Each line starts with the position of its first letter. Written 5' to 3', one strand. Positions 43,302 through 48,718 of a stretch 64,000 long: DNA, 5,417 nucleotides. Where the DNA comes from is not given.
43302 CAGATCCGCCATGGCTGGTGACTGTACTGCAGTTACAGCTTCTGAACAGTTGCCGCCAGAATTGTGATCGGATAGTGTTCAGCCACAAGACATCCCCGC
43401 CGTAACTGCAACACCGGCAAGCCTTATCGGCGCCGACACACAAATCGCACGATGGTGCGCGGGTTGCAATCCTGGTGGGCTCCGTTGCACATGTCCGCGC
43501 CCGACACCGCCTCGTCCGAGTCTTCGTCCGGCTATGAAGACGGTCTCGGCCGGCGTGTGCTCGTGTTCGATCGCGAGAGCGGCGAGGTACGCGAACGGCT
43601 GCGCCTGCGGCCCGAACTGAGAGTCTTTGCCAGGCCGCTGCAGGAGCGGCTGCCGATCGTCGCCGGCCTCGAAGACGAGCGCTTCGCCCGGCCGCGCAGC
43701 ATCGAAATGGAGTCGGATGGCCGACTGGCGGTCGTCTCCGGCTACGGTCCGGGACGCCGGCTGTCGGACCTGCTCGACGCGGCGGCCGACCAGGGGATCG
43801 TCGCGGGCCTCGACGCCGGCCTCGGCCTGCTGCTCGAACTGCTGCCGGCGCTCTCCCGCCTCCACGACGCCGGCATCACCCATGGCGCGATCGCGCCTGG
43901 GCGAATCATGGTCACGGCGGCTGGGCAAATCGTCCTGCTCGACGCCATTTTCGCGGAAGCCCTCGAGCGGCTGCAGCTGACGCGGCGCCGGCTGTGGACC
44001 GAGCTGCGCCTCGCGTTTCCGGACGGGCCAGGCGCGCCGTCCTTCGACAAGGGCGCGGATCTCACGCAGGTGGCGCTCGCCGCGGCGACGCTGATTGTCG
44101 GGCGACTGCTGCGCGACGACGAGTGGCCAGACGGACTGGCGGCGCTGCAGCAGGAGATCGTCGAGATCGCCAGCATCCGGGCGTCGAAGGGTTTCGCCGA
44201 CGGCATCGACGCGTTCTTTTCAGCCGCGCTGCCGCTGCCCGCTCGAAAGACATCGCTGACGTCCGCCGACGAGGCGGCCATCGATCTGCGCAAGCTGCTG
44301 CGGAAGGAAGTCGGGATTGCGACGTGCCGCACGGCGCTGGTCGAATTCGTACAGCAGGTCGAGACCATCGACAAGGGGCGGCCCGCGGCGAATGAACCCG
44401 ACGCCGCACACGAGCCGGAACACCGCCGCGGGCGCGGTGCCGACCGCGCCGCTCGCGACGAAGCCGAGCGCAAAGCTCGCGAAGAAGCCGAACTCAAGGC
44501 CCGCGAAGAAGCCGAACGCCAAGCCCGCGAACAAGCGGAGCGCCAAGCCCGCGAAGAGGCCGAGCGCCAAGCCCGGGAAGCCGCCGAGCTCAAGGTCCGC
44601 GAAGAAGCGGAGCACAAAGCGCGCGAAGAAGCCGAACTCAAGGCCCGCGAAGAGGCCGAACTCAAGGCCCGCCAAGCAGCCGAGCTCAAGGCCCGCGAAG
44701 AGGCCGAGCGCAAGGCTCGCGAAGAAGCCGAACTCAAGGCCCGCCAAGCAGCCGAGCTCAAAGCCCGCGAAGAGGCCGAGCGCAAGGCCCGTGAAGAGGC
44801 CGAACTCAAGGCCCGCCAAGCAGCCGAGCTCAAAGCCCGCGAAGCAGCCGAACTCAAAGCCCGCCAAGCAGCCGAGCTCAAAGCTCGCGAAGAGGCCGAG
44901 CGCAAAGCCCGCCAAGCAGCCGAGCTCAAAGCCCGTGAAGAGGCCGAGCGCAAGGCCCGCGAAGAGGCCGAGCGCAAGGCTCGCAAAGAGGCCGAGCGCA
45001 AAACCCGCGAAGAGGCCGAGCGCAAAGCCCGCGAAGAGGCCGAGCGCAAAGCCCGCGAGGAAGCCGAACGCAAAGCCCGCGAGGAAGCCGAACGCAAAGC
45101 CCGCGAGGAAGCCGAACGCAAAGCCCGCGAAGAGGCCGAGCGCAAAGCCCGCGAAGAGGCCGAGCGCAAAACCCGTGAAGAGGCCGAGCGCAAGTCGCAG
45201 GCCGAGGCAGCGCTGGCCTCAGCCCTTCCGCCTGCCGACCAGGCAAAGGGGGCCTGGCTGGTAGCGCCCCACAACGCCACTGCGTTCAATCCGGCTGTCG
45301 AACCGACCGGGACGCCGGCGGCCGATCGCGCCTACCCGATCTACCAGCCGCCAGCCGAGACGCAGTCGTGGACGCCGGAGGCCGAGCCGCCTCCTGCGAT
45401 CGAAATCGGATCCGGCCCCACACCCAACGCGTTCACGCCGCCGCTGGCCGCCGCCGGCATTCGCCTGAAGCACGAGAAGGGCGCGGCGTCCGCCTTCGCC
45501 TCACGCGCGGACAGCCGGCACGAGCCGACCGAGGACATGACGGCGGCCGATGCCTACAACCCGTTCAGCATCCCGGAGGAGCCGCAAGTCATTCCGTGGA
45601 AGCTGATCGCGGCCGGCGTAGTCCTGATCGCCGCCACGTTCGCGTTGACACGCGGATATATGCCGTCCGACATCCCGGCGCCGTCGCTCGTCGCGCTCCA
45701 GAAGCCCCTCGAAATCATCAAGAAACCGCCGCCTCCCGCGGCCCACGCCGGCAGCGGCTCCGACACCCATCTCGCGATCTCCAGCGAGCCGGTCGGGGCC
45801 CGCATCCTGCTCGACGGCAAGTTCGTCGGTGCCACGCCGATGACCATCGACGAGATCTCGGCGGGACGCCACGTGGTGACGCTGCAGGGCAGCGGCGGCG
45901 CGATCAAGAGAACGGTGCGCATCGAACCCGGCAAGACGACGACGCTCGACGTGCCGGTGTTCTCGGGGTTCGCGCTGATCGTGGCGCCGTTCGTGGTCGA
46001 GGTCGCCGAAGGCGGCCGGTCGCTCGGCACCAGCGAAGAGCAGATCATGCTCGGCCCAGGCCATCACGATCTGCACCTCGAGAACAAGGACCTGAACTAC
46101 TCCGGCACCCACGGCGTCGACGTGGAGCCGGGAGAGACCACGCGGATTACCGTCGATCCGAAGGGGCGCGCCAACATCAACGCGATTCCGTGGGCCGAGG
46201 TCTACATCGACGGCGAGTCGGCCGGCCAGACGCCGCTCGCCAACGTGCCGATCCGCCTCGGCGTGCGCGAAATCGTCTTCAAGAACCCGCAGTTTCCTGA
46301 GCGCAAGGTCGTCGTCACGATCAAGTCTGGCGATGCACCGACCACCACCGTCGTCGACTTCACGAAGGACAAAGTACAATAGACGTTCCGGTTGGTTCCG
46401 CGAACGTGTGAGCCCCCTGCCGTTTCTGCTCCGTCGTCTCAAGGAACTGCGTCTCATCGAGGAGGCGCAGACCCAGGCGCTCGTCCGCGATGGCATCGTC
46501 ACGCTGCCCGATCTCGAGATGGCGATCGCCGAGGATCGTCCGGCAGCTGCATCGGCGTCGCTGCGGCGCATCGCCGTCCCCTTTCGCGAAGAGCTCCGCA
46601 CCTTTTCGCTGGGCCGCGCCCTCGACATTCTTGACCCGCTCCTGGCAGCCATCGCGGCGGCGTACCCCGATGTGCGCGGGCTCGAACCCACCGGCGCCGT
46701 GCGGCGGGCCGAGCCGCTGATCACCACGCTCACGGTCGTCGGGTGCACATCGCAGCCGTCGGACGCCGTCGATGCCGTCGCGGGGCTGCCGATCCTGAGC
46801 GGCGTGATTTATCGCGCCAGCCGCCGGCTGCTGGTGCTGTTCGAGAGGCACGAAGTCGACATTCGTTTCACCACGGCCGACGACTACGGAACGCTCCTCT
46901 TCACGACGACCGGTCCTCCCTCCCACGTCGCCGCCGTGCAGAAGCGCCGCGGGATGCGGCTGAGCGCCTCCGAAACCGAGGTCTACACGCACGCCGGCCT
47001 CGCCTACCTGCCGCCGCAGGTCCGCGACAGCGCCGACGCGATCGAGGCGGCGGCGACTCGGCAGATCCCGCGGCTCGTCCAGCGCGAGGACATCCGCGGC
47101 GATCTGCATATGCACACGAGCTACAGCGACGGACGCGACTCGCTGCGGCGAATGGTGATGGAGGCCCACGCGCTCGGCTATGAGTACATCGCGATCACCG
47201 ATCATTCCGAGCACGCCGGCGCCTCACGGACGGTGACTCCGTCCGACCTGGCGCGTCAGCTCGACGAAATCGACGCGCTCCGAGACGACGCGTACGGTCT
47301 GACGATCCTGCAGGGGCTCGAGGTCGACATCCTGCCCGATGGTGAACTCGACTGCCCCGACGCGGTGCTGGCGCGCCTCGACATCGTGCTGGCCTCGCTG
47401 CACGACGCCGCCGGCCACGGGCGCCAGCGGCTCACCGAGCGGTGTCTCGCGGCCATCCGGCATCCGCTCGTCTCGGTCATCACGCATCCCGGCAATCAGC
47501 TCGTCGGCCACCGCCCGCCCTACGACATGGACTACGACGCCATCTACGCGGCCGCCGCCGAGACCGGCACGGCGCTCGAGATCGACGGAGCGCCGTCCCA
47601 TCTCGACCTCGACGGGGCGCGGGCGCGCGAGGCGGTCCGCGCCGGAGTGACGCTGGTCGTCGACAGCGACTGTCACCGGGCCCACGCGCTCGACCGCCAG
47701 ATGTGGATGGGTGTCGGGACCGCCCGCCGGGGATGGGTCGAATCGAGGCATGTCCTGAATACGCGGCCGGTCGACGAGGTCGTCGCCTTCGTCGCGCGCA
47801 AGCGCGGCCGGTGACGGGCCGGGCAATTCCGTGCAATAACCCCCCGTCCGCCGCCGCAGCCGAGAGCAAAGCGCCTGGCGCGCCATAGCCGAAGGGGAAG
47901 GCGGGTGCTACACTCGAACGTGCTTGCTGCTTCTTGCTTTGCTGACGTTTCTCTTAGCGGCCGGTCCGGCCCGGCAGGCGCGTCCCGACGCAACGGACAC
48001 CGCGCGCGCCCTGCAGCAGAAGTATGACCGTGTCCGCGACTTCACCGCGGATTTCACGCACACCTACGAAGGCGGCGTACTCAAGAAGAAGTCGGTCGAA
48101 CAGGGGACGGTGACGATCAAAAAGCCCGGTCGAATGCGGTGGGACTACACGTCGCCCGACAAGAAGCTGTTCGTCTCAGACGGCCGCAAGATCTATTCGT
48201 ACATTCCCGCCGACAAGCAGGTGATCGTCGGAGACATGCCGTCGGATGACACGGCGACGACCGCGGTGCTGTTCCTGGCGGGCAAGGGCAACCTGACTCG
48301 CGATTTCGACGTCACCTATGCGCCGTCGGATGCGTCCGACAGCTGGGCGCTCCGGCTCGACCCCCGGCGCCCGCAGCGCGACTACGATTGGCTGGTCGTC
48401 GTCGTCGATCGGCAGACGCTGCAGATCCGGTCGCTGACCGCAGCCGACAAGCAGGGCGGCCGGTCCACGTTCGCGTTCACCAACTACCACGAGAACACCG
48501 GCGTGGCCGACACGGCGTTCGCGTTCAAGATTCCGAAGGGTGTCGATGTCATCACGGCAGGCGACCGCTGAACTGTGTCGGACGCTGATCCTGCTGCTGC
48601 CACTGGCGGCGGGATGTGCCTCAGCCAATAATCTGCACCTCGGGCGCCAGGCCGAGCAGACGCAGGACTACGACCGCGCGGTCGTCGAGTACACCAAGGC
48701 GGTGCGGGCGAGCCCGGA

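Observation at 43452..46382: Bitopic pseudokinase / 248-residue ER/K helix / triple-PEGA envelope protein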

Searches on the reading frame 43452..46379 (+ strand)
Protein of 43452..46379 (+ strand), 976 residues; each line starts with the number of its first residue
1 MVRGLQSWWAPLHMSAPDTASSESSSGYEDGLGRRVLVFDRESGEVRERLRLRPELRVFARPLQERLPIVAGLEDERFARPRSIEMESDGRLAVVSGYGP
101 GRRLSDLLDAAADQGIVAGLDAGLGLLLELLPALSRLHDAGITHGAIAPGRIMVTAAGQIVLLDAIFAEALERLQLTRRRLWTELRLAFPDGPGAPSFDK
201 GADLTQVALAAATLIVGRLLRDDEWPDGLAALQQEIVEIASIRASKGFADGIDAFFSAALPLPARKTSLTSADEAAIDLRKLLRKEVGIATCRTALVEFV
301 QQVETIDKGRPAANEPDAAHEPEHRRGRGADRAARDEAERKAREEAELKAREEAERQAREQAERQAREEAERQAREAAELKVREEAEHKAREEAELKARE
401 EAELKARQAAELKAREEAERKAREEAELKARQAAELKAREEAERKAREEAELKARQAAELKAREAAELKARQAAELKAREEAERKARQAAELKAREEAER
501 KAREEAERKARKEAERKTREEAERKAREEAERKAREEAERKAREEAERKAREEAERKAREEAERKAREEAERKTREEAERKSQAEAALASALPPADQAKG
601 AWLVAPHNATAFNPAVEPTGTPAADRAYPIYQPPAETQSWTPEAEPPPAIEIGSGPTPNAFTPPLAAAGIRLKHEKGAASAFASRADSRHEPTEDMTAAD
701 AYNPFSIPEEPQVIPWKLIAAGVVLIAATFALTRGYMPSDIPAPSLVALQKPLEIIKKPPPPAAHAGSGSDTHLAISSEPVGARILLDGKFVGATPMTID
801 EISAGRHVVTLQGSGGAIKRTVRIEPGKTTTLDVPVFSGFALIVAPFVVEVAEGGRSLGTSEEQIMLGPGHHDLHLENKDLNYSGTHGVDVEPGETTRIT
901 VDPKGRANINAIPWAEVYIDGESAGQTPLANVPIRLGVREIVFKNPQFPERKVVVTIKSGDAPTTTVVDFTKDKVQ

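Call 3: search_protein_families(library=pfam, proteins=[window:43452-46379:+], max_evalue=1)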
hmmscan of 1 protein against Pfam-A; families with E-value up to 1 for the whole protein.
window:43452-46379:+ (976 aa): 2 families
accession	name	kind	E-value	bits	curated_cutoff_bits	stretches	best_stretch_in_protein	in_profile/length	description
PF08308.17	PEGA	-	4.6e-19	68.5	20.8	2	773-834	3-65/71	PEGA domain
PF02389.20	Cornifin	-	5.2e-10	40.1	34.8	3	497-576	24-103/135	Cornifin (SPRR) family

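Call 4: search_protein_families(library=ncbifam, proteins=[window:43452-46379:+], max_evalue=1)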
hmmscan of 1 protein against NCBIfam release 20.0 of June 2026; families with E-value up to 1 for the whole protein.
window:43452-46379:+ (976 aa): 3 families
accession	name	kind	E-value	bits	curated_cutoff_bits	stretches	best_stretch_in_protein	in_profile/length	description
TIGR02794.1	tolA_full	equivalog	1.2e-09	37.9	59.45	2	453-592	116-253/362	cell envelope integrity protein TolA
NF007065.0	PRK09510.1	equivalog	5.5e-07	28.9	213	2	470-594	123-246/387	cell envelope integrity protein TolA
NF047815.1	LIC10124_lipo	equivalog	6.7e-06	24.9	650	2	773-832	199-259/516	LIC10124 family lipoprotein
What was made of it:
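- On TolA: Scores are 37.9 vs 59.45 bits and 28.9 vs 213 bits, over the repeat only (call 4).
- Weak NCBIfam hits to TolA models lie over the repeat (E 1.2e-9, 37.9 bits; call 4). Scores are below the curated cutoffs (37.9 vs 59.45 bits; 28.9 vs 213 bits) and confined to the low-complexity repeat (call 4).
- Tried and rejected: The Cornifin hit (call 3) and the TolA hits (call 4) are compositional matches to the repeat, and the TolA scores are below the curated cutoffs.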

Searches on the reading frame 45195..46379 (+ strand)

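Call 6: search_protein_families(library=pfam, proteins=[window:45195-46379:+], max_evalue=10)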
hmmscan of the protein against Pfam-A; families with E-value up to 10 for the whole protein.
seq(395 aa): 5 families
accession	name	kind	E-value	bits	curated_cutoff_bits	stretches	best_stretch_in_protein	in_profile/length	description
PF08308.17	PEGA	-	1.9e-20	73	20.8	2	192-253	3-65/71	PEGA domain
PF13620.12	CarboxypepD_reg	-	0.068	14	32.3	1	218-253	42-79/82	Carboxypeptidase regulatory-like domain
PF23157.1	DUF7055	-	0.071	13.3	27.6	0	198-235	27-60/66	Domain of unknown function (DUF7055)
PF06832.18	BiPBP_C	-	0.073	13.4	26.8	1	199-243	43-90/90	Penicillin-Binding Protein C-terminus Family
PF06280.18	fn3_5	-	0.095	13.8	27.6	1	304-352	60-110/112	Fn3-like domain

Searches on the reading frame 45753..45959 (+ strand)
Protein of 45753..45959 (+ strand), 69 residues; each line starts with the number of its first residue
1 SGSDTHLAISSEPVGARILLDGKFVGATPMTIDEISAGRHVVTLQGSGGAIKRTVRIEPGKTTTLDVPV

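Call 49: search_protein_families(library=pfam, proteins=[window:45753-45959:+], max_evalue=10)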
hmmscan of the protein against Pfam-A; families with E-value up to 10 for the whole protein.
seq(69 aa): 4 families
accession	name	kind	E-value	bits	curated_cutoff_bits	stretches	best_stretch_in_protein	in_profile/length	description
PF08308.17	PEGA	-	6.6e-14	52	20.8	1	6-67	3-65/71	PEGA domain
PF23157.1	DUF7055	-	0.0081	16.3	27.6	1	12-49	27-60/66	Domain of unknown function (DUF7055)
PF06832.18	BiPBP_C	-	0.011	16.1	26.8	1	14-57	44-90/90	Penicillin-Binding Protein C-terminus Family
PF01918.27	Alba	-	0.11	12.7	25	1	36-57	23-44/66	Alba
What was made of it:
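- Checked: Pfam calls two PEGA domains: 773-834 (E 6.6e-14) and 916-965 (E 7.6e-6) (call 49).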

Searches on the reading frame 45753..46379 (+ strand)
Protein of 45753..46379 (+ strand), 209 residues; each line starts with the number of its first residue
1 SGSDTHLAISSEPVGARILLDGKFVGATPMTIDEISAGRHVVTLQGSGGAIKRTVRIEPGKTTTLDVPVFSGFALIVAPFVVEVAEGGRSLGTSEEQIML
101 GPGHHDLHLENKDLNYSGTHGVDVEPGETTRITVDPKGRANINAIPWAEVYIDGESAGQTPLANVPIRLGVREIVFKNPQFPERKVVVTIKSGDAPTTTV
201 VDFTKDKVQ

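Call 65: find_homologous_proteins(query=window:45753-46379:+, max_evalue=0.001)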
Query seq(209 aa) (209 aa): 162 proteins with E <= 0.001 among 588 candidates; the best 120 are listed.
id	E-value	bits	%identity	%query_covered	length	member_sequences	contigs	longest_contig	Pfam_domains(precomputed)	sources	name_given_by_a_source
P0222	1.3e-93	330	72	98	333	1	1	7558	PF08308.18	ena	-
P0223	5.7e-92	325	70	97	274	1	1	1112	PF08308.18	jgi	-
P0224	1.3e-91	324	70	100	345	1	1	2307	PF08308.18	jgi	jgi:hypothetical protein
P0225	3.5e-88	313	67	97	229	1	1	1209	PF08308.18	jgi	jgi:hypothetical protein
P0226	9.2e-88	311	68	97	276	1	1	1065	PF08308.18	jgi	jgi:hypothetical protein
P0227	1.5e-86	307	65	98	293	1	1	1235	PF08308.18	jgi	jgi:hypothetical protein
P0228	4.7e-86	306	66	95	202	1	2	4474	PF08308.18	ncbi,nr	ncbi:MAG TPA: PEGA domain-containing protein, partial [Vicinamibacterales bacterium]|nr:PEGA domain-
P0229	4.5e-85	303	66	96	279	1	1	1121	PF08308.18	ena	-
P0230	5.2e-83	296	74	86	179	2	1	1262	PF08308.18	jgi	jgi:hypothetical protein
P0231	5.4e-82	293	64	96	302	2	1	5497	PF08308.18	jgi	-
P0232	5.3e-79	283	62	96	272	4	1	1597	PF08308.18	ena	-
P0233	1.1e-78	282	63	97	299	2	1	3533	PF08308.18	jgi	jgi:hypothetical protein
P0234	1.2e-78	282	62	98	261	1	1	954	PF08308.18,PF13620.13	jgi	jgi:hypothetical protein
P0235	3.5e-78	280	62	97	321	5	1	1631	PF08308.18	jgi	jgi:hypothetical protein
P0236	4.9e-78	280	64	89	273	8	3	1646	PF08308.18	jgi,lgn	jgi:hypothetical protein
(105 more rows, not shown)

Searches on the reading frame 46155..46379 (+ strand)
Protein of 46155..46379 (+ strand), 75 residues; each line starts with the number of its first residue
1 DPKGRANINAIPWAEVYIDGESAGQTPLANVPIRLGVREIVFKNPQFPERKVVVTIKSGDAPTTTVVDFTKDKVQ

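Call 49: search_protein_families(library=pfam, proteins=[window:46155-46379:+], max_evalue=10)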
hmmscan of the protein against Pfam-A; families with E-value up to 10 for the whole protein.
seq(75 aa): 2 families
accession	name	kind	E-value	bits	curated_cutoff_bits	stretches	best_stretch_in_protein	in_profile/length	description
PF08308.17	PEGA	-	7.6e-06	26.2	20.8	1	14-63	13-62/71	PEGA domain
PF02727.21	Cu_amine_oxidN2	-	0.12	13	21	1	43-74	50-81/87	Copper amine oxidase, N2 domain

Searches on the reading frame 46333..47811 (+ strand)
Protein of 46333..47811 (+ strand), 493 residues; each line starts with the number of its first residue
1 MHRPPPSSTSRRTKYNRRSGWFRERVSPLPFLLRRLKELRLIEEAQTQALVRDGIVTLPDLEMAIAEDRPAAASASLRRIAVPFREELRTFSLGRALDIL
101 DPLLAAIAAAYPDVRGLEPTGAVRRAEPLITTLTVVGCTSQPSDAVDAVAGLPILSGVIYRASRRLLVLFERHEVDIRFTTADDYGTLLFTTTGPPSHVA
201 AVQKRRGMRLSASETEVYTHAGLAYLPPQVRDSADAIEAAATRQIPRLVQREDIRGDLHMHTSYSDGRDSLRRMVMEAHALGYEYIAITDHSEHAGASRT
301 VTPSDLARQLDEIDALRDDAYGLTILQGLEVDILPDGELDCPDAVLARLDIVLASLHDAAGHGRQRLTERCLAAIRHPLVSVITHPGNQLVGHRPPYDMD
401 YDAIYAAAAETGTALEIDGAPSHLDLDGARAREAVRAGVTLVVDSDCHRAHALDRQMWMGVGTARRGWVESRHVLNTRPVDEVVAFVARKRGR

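Call 14: search_protein_families(library=pfam, proteins=[window:46333-47811:+], max_evalue=0.001)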
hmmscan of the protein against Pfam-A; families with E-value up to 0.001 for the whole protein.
window:46333-47811:+ (493 aa): 2 families
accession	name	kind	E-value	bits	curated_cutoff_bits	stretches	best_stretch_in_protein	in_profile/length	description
PF02811.25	PHP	-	2.1e-10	41.6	26.4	1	257-338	1-70/164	PHP domain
PF01876.22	RNase_P_p30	-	0.00012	22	35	1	258-418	3-144/214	RNase P subunit p30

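Call 63: search_protein_families(library=ncbifam, proteins=[window:46333-47811:+], max_evalue=0.00001)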
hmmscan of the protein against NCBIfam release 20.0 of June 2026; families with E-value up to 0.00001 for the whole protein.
window:46333-47811:+ (493 aa): 7 families
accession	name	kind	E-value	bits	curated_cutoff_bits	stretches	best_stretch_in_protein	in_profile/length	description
NF006375.0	PRK08609.1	equivalog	1.6e-78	264.7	426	1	120-490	182-570/571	DNA polymerase/3'-5' exonuclease PolX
NF005928.0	PRK07945.1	equivalog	2.3e-55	188.3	250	1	250-488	94-335/337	PHP domain-containing protein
NF006702.0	PRK09248.1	domain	1.5e-24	86.9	264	1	256-456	5-203/246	PHP domain-containing protein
NF006251.0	PRK08392.1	equivalog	6.7e-24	84.6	212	1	257-458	3-195/216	hypothetical protein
NF004981.0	PRK06361.1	equivalog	8e-12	45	117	1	257-453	3-181/217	histidinol phosphate phosphatase domain-containing protein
TIGR01856.1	hisJ_fam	subfamily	1e-07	32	90.2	1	257-360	2-114/252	histidinol-phosphatase HisJ family protein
NF038032.1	CehA_McbA_metalo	domain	1.6e-07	31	80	1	254-297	3-45/315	CehA/McbA family metallohydrolase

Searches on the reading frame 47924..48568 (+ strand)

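Call 14: search_protein_families(library=pfam, proteins=[window:47924-48568:+], max_evalue=0.001)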
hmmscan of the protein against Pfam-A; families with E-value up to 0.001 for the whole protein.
window:47924-48568:+ (215 aa): 2 families
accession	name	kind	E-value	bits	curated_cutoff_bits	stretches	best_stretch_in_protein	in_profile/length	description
PF03548.22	LolA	-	4.7e-28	98.4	23.6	1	37-202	3-165/165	Outer membrane lipoprotein carrier protein LolA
PF09865.15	DUF2092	-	8.3e-08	32.3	21.2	0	55-108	36-90/212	Predicted periplasmic protein (DUF2092)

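Call 63: search_protein_families(library=ncbifam, proteins=[window:47924-48568:+], max_evalue=0.00001)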
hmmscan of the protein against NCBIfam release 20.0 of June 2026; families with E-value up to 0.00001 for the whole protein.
window:47924-48568:+ (215 aa): 5 families
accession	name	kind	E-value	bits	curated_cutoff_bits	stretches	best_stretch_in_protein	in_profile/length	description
TIGR00547.2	lolA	equivalog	8.9e-40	136.3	112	1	12-211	12-201/202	outer membrane lipoprotein periplasmic chaperone LolA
NF000661.0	PRK00031.1-3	equivalog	3.9e-19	68.9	255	1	39-211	55-224/225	outer membrane lipoprotein chaperone LolA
NF053572.1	LolA1_Flavo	equivalog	8.2e-17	61.5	100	1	3-202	5-201/214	outer membrane lipoprotein periplasmic chaperone LolA1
NF053544.1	LolA2_flexi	equivalog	2.7e-12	46.5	125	1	4-200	10-207/208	flexirubin biosynthesis/transport protein LolA2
NF000663.1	PRK00031.2-1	exception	8.1e-10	38.5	120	0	33-105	16-86/168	LolA-like outer membrane lipoprotein chaperone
